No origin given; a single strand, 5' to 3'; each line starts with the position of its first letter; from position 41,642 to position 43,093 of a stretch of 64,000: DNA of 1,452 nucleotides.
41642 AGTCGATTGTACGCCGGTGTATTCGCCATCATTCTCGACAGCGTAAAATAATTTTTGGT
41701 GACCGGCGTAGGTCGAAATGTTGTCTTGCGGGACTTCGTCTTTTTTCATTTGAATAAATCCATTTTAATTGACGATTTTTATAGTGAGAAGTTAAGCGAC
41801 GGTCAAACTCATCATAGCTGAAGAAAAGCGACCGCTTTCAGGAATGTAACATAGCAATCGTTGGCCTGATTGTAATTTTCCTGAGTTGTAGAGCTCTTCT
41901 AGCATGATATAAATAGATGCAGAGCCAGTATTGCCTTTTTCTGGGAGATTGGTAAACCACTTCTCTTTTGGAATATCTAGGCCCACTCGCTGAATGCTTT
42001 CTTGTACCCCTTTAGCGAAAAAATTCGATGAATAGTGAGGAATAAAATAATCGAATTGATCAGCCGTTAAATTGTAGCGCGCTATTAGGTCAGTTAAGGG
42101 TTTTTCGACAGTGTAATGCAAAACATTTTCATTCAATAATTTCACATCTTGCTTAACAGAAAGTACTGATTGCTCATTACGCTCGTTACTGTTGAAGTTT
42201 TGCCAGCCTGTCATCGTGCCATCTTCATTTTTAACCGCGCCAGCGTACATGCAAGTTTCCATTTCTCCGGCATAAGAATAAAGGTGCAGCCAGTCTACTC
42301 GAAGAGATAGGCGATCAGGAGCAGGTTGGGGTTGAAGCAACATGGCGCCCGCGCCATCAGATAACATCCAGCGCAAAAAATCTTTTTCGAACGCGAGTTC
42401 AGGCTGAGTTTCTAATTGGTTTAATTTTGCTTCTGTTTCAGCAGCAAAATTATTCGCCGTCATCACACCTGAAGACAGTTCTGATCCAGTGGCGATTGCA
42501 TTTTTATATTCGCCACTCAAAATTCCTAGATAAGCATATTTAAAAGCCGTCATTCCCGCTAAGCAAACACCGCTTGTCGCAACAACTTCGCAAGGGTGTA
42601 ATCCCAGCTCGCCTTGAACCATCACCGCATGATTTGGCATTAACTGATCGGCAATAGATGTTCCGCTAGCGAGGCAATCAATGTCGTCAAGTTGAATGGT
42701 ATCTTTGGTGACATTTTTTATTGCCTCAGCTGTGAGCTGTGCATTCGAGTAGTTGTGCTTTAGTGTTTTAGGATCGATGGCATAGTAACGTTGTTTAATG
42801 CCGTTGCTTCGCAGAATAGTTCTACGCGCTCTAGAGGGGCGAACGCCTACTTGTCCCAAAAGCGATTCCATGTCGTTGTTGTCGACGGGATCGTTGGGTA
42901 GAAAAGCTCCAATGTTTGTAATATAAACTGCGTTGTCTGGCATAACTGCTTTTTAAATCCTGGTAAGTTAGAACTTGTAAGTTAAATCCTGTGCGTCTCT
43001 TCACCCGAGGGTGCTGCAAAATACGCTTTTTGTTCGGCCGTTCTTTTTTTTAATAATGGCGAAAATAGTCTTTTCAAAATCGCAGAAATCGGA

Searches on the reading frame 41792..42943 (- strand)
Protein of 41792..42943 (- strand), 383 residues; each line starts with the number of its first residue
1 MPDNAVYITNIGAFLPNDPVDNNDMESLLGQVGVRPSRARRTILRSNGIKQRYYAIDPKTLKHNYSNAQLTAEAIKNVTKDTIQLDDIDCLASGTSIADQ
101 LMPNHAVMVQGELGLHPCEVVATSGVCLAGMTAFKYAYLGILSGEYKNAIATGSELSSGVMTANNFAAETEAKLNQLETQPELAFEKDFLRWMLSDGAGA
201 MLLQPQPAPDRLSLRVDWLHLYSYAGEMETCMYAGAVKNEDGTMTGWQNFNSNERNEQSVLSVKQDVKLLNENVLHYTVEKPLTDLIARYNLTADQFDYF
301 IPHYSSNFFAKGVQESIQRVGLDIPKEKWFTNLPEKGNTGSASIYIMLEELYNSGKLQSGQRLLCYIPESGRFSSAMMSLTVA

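Call 6: search_protein_families(library=pfam, proteins=[window:41792-42943:-], max_evalue=0.001)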
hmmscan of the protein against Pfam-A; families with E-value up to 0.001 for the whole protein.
window:41792-42943:- (383 aa): 2 families
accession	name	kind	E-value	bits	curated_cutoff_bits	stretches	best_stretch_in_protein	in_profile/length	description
PF08541.16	ACP_syn_III_C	-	1.9e-11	44.4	26.6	1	288-365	2-74/90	3-Oxoacyl-[acyl-carrier-protein (ACP)] synthase III C terminal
PF00108.29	Thiolase_N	-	4.4e-06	26.7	26.4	1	62-177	18-135/260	Thiolase, N-terminal domain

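Call 14: search_protein_families(library=ncbifam, proteins=[window:41792-42943:-], max_evalue=0.001)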
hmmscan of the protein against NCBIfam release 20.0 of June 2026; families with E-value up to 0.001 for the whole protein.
window:41792-42943:- (383 aa): 11 families
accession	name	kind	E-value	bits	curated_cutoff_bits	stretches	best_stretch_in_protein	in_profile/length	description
NF005293.2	PRK06816.1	subfamily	2e-180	599.8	450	1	6-382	1-377/378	StlD/DarB family beta-ketosynthase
NF053539.1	resorcinol_DarB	exception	2.2e-151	504.3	550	1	5-382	2-376/377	dialkylresorcinol biosynthesis protein DarB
NF006829.0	PRK09352.1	subfamily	3.4e-27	95.3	249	2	6-162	5-149/322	beta-ketoacyl-ACP synthase 3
TIGR00747.1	fabH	subfamily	2.5e-22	79.4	292.1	2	7-162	4-147/322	beta-ketoacyl-ACP synthase III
NF005541.0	PRK07204.1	equivalog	2.9e-22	79.5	402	2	5-159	4-147/329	beta-ketoacyl-ACP synthase III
NF006720.0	PRK09258.1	equivalog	1.2e-16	61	285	1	4-366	4-323/338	3-oxoacyl-ACP synthase III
NF004623.0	PRK05963.1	equivalog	2.1e-14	53.6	437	2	5-134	5-122/328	beta-ketoacyl-ACP synthase III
TIGR01930.1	AcCoA-C-Actrans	subfamily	8e-09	34.9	240.55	1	61-182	15-139/385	acetyl-CoA C-acyltransferase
NF004720.0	PRK06064.1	subfamily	1.2e-05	24.2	420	1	66-171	21-129/389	thiolase domain-containing protein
NF004810.0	PRK06157.1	equivalog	0.00041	19.6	403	1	65-155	25-116/400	acetyl-CoA acetyltransferase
NF003274.0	PRK04262.1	equivalog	0.00093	18.3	244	0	278-377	210-304/347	hydroxymethylglutaryl-CoA synthase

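Call 28: find_homologous_proteins(query=window:41792-42943:-, max_evalue=1e-30)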
Query window:41792-42943:- (383 aa): 8000 proteins with E <= 1e-30 among 8000 candidates; the best 120 are listed.
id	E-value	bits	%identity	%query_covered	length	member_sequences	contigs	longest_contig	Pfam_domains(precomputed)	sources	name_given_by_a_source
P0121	4.1e-248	840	96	100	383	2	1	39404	PF00108.30,PF08541.17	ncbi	ncbi:MAG: beta-ketoacyl-ACP synthase III [Cellvibrionaceae bacterium]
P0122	9.9e-238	806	92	100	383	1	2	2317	PF08541.17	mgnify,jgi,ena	mgnify:CR=1 FL=1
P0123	2.7e-218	742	84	99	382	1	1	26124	PF00108.30,PF08541.17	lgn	-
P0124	7.6e-197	672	76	100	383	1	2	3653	PF08541.17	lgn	-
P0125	2.1e-195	667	76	99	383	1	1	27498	PF08541.17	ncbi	ncbi:MAG: beta-ketoacyl-ACP synthase III [Cellvibrionaceae bacterium]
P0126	4.8e-195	666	76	98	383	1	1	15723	PF08541.17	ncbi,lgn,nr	ncbi:beta-ketoacyl-ACP synthase III [Proteobacteria bacterium 005FR1]|nr:beta-ketoacyl-ACP synthase 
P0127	1.7e-193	661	74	100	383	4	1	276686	PF08541.17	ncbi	ncbi:beta-ketoacyl-ACP synthase III [Aurantivibrio infirmus]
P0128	2.3e-193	660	75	100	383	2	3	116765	PF08541.17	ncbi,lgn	ncbi:beta-ketoacyl-ACP synthase III [Aurantivibrio plasticivorans]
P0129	6.9e-193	659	76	98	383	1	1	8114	PF08541.17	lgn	-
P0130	2.6e-192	657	75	100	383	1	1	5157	PF08541.17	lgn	-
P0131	2.7e-192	657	74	100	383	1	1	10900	PF08541.17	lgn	-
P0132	4.8e-192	656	75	100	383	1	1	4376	PF08541.17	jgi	jgi:3-oxoacyl-[acyl-carrier-protein] synthase-3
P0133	4.1e-191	653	74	98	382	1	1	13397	PF08541.17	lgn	-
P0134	9.7e-191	652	75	98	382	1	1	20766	PF08541.17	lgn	-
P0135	6.9e-188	642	74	98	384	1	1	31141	PF08541.17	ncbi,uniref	ncbi:beta-ketoacyl-ACP synthase III [Gilvimarinus sp. F26214L]|uniref:beta-ketoacyl-ACP synthase III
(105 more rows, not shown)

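Call 29: find_encoding_contigs(protein=P0135, flank=10000, max_places=2)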
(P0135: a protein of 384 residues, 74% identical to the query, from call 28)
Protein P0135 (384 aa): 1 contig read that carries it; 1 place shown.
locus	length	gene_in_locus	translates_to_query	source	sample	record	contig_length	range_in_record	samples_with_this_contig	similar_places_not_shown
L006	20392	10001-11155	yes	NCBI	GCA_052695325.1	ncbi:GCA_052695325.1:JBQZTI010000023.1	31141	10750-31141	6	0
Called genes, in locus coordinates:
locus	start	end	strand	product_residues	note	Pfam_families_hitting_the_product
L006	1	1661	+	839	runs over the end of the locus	PF00115:COX1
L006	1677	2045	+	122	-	-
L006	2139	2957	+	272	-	PF00497:SBP_bac_3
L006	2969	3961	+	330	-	PF09678:Caa3_CtaG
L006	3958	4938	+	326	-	-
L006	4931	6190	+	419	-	PF13458:Peripla_BP_6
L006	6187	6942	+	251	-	PF00005:ABC_tran, PF13304:AAA_21 (faint)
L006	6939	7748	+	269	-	PF01061:ABC2_membrane, PF12679:ABC2_membrane_2, PF12698:ABC2_membrane_3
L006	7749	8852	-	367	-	PF04055:Radical_SAM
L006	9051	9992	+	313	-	-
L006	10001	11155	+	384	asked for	PF08541:ACP_syn_III_C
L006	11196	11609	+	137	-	-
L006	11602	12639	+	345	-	PF14399:BtrH_N, PF16169:DUF4872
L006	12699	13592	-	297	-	PF13723:Ketoacyl-synt_2 (weak)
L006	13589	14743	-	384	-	PF00109:ketoacyl-synt, PF08545:ACP_syn_III (faint), PF02801:Ketoacyl-synt_C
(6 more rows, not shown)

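Call 31: find_related_loci(query=A1, collection=genome_contigs, flank=10000)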
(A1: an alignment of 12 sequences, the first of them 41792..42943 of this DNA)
Query A1 (383 aa) in genome_contigs; peptide patterns used: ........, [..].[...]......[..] (x = any residue, [..] = any of these).
599 stretches matched a pattern (row limit reached: there are more); 596 encode a relative of the query (tblastn E <= 1e-3); the best 80 are kept; 80 distinct loci.
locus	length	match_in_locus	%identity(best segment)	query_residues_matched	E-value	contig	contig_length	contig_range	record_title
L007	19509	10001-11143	64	1-381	4e-178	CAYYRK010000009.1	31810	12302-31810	MAG TPA_asm: uncultured Pseudomonadales bacterium isolate binchicken_co357_64 genome assembly, contig: NODE_403_length_3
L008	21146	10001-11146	65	1-382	3e-175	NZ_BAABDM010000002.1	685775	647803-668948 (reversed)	Zhongshania borealis strain JCM 17304 sequence02, whole genome shotgun sequence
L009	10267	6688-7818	62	6-382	4e-170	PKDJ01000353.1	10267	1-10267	MAG: Proteobacteria bacterium isolate Deltapro3 c_000000003389, whole genome shotgun sequence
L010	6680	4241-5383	62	1-381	5e-171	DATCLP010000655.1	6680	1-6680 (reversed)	MAG TPA_asm: Steroidobacteraceae bacterium isolate SMAG_U7125 k141_166743, whole genome shotgun sequence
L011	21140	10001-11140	63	1-380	9e-167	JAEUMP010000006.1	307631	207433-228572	MAG: Hyphomonadaceae bacterium isolate new MAG-150 k141_2006028, whole genome shotgun sequence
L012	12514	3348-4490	63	1-381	2e-165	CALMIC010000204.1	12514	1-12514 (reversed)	MAG TPA_asm: uncultured Cellvibrionales bacterium isolate SRR8859111_bin.17_CONCOCT_v1.1_MAG genome assembly, contig: ER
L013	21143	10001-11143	60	2-382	7e-165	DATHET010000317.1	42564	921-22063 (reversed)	MAG TPA_asm: Planctomycetota bacterium isolate SMAG_U12428 k141_306533, whole genome shotgun sequence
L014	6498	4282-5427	61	1-383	1e-165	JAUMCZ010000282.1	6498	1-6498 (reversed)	MAG: Caulobacter sp. isolate G_CAUL NODE_17880_length_6498_cov_4.681683, whole genome shotgun sequence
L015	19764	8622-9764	61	6-382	1e-163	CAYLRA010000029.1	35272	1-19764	MAG TPA_asm: uncultured Verrucomicrobiaceae bacterium isolate SRP344714_co2_406 genome assembly, contig: NODE_2925_lengt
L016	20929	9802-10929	61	4-383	3e-162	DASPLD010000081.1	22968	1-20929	MAG TPA_asm: Caulobacter sp. isolate SMAG_U12053 k141_29843, whole genome shotgun sequence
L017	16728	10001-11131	59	6-382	1e-161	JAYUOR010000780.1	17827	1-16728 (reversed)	MAG: Planctomycetota bacterium isolate GL103_UP_concoct_68 GL103_UP_concoct_68_779, whole genome shotgun sequence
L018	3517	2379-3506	59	5-382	5e-165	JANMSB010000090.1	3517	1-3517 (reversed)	MAG: Pseudomonadota bacterium isolate SOY_29_metabat_66 SOY_29_k141_3101977, whole genome shotgun sequence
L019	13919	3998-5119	58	5-381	3e-158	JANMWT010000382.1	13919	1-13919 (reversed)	MAG: Alphaproteobacteria bacterium isolate OTE_88_metabat_244 OTE_88_k141_430486, whole genome shotgun sequence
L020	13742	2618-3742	58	7-383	5e-158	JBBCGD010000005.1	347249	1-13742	MAG: Pseudomonadota bacterium isolate bin.44 s12255.ctg012279l, whole genome shotgun sequence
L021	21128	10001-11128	59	6-382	3e-157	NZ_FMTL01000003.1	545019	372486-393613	Pseudomonas peli strain DSM 17833, whole genome shotgun sequence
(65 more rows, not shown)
